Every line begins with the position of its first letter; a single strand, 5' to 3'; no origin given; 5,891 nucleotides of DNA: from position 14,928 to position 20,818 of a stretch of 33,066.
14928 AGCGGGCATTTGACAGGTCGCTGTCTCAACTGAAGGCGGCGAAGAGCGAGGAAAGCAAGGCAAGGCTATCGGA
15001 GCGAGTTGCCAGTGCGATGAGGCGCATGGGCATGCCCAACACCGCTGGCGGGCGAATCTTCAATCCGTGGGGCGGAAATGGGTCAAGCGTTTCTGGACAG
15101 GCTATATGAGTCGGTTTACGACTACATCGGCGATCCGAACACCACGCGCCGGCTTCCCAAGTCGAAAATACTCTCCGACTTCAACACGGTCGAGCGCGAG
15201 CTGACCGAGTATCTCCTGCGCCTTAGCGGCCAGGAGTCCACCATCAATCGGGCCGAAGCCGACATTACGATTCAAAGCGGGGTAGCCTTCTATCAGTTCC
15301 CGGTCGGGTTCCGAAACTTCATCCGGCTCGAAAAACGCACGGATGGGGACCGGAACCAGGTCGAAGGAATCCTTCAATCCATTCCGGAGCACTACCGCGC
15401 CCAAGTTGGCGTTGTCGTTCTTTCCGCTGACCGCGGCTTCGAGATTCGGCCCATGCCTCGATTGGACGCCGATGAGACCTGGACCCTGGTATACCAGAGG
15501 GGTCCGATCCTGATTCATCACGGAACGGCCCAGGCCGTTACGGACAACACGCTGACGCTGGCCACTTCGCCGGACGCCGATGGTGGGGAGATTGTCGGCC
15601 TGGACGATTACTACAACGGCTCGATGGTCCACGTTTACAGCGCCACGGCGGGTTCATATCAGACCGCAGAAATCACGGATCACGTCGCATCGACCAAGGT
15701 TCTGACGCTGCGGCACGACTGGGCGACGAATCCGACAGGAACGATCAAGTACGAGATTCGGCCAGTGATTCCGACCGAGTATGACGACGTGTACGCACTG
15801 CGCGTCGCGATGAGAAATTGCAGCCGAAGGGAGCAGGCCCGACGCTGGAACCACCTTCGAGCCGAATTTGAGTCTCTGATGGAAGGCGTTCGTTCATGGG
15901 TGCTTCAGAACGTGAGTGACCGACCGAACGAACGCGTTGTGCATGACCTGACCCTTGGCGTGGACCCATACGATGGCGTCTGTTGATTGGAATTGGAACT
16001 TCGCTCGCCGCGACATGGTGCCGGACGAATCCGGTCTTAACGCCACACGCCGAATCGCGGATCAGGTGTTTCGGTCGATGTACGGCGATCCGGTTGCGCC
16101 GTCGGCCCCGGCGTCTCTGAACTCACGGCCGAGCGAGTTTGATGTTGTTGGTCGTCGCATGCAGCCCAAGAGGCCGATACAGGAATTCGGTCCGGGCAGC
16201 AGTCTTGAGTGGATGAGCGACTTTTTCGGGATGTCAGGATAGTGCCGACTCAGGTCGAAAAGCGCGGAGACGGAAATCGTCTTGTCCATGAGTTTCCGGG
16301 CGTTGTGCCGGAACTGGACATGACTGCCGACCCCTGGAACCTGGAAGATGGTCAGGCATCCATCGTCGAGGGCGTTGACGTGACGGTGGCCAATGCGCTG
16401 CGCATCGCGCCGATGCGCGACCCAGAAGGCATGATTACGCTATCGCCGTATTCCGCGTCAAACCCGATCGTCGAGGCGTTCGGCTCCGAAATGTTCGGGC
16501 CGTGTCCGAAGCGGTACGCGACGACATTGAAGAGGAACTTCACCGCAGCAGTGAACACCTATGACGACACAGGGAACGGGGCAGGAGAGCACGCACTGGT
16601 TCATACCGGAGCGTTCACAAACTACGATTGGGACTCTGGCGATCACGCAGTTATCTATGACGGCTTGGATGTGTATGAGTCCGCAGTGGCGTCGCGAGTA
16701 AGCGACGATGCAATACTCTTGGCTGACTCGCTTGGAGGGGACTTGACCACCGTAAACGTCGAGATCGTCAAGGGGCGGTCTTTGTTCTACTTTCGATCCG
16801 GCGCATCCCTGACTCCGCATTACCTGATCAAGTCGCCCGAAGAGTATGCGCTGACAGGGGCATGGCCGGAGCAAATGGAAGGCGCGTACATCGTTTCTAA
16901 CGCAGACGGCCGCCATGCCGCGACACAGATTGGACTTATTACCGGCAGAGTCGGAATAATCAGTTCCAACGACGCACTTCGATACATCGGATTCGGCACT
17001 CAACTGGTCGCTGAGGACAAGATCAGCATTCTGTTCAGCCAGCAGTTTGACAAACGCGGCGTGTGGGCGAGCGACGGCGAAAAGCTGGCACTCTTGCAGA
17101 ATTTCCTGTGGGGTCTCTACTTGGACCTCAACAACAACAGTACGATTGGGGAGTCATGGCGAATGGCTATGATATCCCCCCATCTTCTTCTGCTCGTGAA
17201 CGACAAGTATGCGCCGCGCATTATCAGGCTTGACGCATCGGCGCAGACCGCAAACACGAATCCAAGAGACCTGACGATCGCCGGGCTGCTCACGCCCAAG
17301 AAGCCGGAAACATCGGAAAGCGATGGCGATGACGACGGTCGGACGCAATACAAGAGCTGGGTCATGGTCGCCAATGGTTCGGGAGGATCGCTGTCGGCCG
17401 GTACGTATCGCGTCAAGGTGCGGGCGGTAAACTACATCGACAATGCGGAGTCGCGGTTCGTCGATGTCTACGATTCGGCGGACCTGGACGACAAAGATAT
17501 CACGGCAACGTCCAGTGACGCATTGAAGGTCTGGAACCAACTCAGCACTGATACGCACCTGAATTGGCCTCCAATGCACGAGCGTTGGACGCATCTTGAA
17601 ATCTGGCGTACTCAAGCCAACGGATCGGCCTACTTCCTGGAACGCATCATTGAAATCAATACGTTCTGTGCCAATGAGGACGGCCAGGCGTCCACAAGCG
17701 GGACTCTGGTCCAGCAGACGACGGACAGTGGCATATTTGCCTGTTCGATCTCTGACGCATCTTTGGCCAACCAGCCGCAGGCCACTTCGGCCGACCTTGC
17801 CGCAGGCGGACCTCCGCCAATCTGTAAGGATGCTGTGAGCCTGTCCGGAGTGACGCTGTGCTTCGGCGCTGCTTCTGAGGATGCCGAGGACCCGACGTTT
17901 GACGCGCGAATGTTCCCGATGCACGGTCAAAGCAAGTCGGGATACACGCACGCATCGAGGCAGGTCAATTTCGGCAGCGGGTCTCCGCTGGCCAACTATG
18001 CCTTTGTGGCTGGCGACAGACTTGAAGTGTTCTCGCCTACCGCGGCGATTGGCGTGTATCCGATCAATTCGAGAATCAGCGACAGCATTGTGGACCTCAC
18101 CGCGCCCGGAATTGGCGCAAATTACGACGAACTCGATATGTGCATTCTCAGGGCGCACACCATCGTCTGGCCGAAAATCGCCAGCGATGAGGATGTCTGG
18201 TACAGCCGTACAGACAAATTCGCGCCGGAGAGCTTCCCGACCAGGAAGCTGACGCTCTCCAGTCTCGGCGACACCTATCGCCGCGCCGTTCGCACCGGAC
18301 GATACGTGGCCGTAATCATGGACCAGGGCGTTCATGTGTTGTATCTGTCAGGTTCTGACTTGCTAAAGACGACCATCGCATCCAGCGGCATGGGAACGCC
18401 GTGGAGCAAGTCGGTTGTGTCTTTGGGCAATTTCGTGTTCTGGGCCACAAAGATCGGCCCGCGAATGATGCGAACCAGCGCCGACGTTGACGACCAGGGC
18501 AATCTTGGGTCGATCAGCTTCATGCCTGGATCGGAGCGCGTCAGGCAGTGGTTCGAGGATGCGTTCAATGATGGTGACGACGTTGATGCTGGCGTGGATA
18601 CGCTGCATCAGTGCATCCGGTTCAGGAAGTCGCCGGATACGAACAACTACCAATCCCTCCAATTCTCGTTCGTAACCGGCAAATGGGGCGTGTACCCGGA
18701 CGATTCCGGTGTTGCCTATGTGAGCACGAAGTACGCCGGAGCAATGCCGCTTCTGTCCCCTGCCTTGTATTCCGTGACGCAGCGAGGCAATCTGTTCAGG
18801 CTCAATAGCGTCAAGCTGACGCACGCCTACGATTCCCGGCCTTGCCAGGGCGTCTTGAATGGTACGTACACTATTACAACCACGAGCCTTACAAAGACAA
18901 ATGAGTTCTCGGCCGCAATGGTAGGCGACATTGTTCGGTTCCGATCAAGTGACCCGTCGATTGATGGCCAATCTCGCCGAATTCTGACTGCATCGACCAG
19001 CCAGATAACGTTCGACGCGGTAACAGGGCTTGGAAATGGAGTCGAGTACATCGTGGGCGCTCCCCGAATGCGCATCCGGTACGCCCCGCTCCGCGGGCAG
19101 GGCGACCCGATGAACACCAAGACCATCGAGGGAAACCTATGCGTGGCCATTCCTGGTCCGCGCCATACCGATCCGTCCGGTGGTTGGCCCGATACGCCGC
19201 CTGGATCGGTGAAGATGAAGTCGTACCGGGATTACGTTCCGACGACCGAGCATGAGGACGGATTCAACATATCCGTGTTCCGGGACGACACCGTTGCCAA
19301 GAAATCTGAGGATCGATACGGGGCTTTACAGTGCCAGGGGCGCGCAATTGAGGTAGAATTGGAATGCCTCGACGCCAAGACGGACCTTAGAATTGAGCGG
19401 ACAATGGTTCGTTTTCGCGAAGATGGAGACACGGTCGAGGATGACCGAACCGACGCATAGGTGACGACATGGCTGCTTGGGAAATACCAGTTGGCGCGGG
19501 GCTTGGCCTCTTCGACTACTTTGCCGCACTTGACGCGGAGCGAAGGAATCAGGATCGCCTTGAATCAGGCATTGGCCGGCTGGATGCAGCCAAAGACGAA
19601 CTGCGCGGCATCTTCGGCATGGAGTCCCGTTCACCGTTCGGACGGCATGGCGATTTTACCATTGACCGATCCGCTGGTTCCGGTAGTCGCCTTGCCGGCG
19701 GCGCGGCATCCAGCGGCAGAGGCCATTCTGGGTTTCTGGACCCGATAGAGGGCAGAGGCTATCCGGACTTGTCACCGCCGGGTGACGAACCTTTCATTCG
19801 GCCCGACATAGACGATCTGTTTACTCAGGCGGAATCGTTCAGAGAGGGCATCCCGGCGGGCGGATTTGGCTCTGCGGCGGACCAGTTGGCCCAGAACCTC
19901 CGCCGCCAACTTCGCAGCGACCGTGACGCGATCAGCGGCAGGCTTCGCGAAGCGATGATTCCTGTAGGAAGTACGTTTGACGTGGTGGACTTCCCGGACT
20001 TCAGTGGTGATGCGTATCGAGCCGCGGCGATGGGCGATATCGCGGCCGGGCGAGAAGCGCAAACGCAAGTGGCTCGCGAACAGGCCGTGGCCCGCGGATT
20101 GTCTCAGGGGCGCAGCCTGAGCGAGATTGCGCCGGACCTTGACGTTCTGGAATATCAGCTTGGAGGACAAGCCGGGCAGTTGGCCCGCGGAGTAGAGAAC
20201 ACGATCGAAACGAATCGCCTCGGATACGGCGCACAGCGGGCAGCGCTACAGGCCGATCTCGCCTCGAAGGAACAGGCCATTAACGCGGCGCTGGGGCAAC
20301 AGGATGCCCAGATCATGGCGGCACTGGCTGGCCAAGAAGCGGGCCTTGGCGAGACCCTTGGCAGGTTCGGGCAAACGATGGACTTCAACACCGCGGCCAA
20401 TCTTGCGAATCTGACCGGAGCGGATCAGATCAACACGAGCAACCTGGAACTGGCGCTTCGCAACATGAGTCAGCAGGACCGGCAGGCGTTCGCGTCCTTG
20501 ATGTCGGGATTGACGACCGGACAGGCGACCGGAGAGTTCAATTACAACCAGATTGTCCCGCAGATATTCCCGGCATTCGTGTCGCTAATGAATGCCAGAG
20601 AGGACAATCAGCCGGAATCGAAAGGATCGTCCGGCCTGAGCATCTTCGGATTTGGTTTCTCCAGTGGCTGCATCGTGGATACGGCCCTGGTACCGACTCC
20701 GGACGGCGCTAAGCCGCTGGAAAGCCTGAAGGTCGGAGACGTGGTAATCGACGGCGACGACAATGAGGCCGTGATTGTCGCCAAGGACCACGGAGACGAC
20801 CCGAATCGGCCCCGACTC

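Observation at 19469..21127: Virion-module protein ending in a Hint (Hedgehog/intein-like) autoprocessing domain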

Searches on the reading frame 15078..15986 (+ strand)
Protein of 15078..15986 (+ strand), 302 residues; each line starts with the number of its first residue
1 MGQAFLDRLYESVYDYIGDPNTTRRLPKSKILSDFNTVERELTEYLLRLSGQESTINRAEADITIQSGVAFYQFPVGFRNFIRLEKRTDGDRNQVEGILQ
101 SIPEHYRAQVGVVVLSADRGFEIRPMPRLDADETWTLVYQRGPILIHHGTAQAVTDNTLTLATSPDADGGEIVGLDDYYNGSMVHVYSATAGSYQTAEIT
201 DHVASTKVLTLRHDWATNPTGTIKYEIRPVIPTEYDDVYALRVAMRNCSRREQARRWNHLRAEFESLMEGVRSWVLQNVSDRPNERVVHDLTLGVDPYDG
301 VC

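Call 9: search_protein_families(library=phrogs, proteins=[window:15078-15986:+], max_evalue=0.01)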
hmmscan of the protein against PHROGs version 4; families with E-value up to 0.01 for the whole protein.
window:15078-15986:+ (302 aa): 0 families

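Call 10: search_protein_families(library=pfam, proteins=[window:15078-15986:+], max_evalue=0.01)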
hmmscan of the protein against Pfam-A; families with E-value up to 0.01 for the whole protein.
window:15078-15986:+ (302 aa): 1 family
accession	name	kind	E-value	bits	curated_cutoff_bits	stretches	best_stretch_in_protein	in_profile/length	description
PF24175.2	SU10_adaptor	-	8.4e-07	30.1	27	1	11-152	8-127/194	SU10 adaptor protein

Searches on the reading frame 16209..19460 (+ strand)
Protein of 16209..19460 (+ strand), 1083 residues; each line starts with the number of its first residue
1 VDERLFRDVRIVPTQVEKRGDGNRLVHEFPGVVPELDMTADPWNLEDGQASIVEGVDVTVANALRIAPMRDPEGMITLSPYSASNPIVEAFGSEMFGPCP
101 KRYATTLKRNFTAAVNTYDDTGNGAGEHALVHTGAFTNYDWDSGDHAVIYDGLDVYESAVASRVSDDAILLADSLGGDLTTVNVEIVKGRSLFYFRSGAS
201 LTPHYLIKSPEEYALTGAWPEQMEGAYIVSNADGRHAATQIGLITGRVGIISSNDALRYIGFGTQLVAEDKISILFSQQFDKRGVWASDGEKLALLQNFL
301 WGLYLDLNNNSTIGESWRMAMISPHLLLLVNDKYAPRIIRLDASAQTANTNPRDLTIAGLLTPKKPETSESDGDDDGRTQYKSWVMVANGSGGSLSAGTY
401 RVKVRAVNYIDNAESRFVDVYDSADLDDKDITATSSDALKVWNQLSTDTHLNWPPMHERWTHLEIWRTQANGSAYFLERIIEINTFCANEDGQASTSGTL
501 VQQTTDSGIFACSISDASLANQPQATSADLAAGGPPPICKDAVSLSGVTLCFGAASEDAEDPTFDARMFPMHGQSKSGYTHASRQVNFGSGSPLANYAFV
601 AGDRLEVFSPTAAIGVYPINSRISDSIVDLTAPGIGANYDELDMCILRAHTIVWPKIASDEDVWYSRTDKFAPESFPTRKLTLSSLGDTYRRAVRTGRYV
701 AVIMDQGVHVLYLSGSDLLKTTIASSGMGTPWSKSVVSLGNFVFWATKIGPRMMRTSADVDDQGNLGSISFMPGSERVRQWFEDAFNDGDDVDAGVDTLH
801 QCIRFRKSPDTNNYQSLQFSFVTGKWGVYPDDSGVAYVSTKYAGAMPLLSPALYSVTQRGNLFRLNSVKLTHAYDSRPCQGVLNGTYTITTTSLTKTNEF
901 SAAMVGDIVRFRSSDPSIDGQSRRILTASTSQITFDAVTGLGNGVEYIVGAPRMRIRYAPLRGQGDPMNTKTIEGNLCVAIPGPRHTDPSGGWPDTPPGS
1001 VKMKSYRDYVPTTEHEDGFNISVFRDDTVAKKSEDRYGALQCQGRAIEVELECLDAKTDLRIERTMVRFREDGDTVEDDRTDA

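Call 9: search_protein_families(library=phrogs, proteins=[window:16209-19460:+], max_evalue=0.01)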
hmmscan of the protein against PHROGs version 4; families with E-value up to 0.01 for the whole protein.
window:16209-19460:+ (1083 aa): 0 families

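Call 10: search_protein_families(library=pfam, proteins=[window:16209-19460:+], max_evalue=0.01)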
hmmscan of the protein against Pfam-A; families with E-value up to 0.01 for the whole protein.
window:16209-19460:+ (1083 aa): 0 families

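Call 49: search_dna_similar(query=window:16209-19460:+, collection=phages, mode=protein, max_evalue=0.001, max_rows=15)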
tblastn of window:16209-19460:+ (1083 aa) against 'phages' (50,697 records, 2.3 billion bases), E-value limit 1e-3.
No match.

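Call 69: search_solved_structures(query=window:16209-19460:+, max_evalue=1)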
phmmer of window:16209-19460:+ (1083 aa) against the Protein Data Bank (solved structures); distinct sequences matched with E-value up to 1: 1.
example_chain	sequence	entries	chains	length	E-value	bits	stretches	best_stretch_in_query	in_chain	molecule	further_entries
8pkr_A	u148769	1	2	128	0.56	11.1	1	805-840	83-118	non-specific serine/threonine protein kinase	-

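Call 87: search_protein_families(library=ncbifam, proteins=[window:16209-19460:+], max_evalue=0.01)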
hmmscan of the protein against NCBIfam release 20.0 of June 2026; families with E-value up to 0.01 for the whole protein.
window:16209-19460:+ (1083 aa): 0 families

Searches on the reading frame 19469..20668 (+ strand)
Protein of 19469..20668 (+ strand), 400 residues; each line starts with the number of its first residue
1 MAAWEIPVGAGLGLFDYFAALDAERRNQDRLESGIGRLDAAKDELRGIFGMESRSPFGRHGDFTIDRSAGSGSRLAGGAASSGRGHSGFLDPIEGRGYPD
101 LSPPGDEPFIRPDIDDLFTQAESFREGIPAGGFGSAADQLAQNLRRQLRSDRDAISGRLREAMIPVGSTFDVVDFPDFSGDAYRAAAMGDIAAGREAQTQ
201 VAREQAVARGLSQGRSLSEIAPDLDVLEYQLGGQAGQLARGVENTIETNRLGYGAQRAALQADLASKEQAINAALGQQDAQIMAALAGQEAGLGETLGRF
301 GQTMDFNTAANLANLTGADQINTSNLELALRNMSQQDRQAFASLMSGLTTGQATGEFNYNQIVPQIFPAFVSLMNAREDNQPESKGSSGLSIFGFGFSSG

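Call 65: search_solved_structures(query=A3, max_evalue=1, show_alignments=0)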
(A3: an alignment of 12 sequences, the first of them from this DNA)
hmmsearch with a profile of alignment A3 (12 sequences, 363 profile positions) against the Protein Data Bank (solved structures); distinct sequences matched with E-value up to 1: 1.
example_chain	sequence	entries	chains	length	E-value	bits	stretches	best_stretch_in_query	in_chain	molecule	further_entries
5i8l_A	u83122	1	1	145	0.0049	19.6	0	84-143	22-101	Lysozyme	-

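Call 66: search_protein_families(library=phrogs, alignment_id=A3, max_evalue=0.01)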
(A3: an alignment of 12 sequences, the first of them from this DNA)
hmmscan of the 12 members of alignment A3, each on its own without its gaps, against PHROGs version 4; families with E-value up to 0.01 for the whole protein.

A. member 1, seq(400 aa): 0 families

B. families by the number of members that match (of 12 scanned): 0 families
